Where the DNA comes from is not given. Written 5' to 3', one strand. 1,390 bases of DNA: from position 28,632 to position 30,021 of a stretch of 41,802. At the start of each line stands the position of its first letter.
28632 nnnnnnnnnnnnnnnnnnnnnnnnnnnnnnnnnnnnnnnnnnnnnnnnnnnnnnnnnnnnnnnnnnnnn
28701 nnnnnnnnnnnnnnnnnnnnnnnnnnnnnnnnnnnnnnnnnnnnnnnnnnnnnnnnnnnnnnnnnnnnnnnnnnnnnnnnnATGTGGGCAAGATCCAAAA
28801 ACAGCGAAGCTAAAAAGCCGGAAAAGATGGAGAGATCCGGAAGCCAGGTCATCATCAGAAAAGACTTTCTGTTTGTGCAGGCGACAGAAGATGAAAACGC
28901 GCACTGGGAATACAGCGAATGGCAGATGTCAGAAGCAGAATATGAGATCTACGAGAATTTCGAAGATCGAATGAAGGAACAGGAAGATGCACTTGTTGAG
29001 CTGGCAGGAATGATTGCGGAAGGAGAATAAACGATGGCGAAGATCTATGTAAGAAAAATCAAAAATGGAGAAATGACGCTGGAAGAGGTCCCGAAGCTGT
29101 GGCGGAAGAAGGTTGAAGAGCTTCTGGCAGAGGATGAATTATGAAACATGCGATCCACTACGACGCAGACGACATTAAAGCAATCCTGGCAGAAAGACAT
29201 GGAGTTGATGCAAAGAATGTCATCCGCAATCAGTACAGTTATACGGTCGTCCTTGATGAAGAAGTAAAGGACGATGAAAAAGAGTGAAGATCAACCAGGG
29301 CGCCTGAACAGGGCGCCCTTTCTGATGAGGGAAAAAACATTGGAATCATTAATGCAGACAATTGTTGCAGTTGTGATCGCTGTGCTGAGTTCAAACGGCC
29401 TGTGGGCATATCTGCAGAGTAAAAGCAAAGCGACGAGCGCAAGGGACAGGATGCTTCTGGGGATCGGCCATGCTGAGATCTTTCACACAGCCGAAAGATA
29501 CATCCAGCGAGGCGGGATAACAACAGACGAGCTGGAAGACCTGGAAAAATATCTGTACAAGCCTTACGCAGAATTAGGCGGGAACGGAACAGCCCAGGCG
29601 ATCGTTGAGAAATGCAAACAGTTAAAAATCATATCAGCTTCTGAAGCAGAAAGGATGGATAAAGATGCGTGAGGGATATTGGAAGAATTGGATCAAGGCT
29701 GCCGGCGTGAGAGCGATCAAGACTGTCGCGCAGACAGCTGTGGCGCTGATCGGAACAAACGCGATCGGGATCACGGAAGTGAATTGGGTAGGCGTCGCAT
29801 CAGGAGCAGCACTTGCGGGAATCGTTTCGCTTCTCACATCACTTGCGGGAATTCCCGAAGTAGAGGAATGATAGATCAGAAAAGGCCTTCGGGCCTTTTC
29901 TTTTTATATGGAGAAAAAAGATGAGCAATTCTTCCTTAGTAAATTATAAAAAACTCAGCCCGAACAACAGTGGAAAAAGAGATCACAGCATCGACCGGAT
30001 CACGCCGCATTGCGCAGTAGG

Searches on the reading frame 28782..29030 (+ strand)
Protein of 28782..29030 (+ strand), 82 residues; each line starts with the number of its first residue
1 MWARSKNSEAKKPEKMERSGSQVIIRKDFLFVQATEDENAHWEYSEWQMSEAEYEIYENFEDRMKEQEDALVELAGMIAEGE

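Call 5: search_protein_families(library=pfam, proteins=[window:28782-29030:+], max_evalue=0.01)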
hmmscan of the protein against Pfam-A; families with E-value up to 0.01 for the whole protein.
window:28782-29030:+ (82 aa): 0 families

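Call 11: search_protein_families(library=ncbifam, proteins=[window:28782-29030:+], max_evalue=0.01)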
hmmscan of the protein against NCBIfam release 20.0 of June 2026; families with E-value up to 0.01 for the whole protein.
window:28782-29030:+ (82 aa): 0 families

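Call 47: search_protein_families(library=phrogs, proteins=[window:28782-29030:+], max_evalue=0.001)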
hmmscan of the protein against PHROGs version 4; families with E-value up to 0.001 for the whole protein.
window:28782-29030:+ (82 aa): 0 families

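Call 97: search_dna_similar(query=window:28782-29030:+, collection=phages, mode=protein, max_evalue=0.01, max_rows=30)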
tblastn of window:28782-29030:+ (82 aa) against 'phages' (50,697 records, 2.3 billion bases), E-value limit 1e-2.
Records with a match: 2; places in all: 2; records where one place covers at least 80% of the query: 0.
Best place of each record, by identity: <60% 2.
By first word of the organism name: Caudoviricetes 2.
By host as written in the record: Methanomassiliicoccales 2.
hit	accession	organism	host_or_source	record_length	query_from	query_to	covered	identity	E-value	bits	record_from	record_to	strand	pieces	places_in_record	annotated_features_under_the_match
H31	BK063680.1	Caudoviricetes sp. vir335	Methanomassiliicoccales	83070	6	55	61%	42.3%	5e-4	42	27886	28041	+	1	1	hypothetical protein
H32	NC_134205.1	Caudoviricetes sp. vir335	Methanomassiliicoccales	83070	6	55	61%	42.3%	5e-4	42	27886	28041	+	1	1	hypothetical protein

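Call 99: get_annotated_region(hit=H31, flank=4000)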
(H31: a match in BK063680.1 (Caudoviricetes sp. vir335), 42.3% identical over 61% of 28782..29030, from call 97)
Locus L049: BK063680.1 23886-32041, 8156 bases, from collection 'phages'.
description: TPA_asm: Caudoviricetes sp. vir335 genomic sequence.
organism: Caudoviricetes sp. vir335 (NCBI taxid 3068357)
taxonomy: Viruses; Duplodnaviria; Heunggongvirae; Uroviricota; Caudoviricetes
host: Methanomassiliicoccales; source: fecal sample from an adult baboon; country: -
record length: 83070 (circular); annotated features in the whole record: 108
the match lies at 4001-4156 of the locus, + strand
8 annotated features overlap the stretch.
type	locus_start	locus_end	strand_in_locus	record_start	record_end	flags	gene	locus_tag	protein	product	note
CDS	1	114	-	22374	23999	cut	-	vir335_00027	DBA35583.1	hypothetical protein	-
CDS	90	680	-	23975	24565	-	-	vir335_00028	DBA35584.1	hypothetical protein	-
CDS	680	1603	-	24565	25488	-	-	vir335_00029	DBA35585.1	hypothetical protein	phrog_16490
CDS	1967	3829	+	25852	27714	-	-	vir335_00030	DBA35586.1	tail protein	phrog_5302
CDS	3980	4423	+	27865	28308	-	-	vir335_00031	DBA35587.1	hypothetical protein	-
CDS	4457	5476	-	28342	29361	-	-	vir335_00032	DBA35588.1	hypothetical protein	-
CDS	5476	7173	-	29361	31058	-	-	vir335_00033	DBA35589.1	hypothetical protein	-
CDS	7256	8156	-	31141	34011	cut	-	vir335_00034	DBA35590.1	hypothetical protein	-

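Call 100: find_homologous_proteins(query=window:28782-29030:+, max_evalue=0.001)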
Query window:28782-29030:+ (82 aa): 5 proteins with E <= 0.001 among 5 candidates.
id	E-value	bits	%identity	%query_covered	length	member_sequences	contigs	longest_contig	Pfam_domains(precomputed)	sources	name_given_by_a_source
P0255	1.5e-43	163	96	100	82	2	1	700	-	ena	-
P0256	9.6e-43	161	94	100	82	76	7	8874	-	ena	-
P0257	2.4e-20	90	92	59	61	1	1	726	-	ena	-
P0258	7.0e-17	79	54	98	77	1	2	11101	-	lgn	-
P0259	6.7e-14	69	90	48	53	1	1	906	-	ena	-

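Call 101: search_protein_families(library=padloc, proteins=[window:28782-29030:+], max_evalue=0.001)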
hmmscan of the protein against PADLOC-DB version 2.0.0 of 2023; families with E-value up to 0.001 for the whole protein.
window:28782-29030:+ (82 aa): 0 families

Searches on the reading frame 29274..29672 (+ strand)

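Call 5: search_protein_families(library=pfam, proteins=[window:29274-29672:+], max_evalue=0.01)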
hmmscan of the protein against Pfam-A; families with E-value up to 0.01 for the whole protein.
window:29274-29672:+ (132 aa): 0 families

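Call 11: search_protein_families(library=ncbifam, proteins=[window:29274-29672:+], max_evalue=0.01)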
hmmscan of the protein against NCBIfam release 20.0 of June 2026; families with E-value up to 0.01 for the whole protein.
window:29274-29672:+ (132 aa): 0 families

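Call 47: search_protein_families(library=phrogs, proteins=[window:29274-29672:+], max_evalue=0.001)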
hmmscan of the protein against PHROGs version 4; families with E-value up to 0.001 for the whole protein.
window:29274-29672:+ (132 aa): 2 families
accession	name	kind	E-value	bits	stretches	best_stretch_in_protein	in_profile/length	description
phrog_4105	-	unknown function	1e-22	81.3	1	37-121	10-100/103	-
phrog_4257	-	unknown function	2.7e-10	41.6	1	51-121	66-135/138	-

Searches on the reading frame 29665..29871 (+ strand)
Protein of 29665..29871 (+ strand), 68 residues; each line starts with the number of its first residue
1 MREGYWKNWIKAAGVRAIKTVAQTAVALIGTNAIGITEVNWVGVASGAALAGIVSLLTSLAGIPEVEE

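Call 5: search_protein_families(library=pfam, proteins=[window:29665-29871:+], max_evalue=0.01)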
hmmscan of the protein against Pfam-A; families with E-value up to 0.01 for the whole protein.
window:29665-29871:+ (68 aa): 1 family
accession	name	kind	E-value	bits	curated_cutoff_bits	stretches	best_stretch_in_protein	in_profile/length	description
PF16945.10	Phage_r1t_holin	-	5.4e-17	62.1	26.9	1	7-63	2-58/72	Putative lactococcus lactis phage r1t holin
